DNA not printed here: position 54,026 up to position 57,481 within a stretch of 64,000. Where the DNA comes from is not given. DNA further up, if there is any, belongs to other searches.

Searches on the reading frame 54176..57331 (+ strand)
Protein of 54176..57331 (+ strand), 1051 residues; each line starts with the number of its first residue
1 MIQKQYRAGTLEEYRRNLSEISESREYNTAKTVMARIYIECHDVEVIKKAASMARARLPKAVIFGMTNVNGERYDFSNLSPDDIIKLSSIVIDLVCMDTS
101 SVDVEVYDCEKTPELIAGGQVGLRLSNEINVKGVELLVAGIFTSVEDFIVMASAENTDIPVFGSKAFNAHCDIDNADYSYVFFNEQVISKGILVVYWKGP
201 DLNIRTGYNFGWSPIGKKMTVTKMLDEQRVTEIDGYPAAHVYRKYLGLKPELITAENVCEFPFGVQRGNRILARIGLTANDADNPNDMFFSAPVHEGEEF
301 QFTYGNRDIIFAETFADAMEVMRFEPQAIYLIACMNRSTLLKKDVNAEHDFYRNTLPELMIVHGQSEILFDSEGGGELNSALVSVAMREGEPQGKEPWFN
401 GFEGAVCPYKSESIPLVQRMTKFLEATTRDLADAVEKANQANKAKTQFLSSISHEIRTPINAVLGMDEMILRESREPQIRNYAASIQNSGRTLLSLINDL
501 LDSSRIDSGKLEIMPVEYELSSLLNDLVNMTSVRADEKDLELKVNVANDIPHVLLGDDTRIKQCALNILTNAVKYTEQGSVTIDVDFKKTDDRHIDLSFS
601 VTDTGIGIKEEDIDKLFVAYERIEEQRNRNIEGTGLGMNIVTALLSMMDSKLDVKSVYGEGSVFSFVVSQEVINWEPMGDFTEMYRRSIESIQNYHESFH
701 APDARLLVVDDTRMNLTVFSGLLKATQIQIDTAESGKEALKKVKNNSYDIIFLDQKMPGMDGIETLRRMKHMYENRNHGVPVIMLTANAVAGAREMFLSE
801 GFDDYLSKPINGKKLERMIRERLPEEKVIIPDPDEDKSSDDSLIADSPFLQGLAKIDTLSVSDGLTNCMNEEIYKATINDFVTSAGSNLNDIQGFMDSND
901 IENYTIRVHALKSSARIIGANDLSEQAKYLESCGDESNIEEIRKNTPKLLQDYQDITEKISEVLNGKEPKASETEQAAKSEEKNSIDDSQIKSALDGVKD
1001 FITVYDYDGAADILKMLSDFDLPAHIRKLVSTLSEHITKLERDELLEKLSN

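Call 87: search_protein_families(library=pfam, proteins=[window:54176-57331:+], max_evalue=0.0001)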
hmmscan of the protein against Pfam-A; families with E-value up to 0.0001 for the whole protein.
window:54176-57331:+ (1051 aa): 6 families
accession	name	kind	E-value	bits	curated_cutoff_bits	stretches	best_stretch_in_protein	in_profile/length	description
PF00072.30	Response_reg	-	3.7e-26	91.9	30.2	1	707-819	2-110/111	Response regulator receiver domain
PF02518.31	HATPase_c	-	6e-22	78.6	26.4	1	556-669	1-108/111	Histidine kinase-, DNA gyrase B-, and HSP90-like ATPase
PF00512.31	HisKA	-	2.5e-17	63.1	26.9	1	444-509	1-66/66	His Kinase A (phospho-acceptor) domain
PF08495.15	FIST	-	2.2e-15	57.5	23.2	1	50-235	16-188/189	FIST N domain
PF10442.14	FIST_C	-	1.1e-10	42.2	28.5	1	238-358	1-116/131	FIST C domain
PF01627.28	Hpt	-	1.8e-07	31.7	24.6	1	879-939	4-64/84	Hpt domain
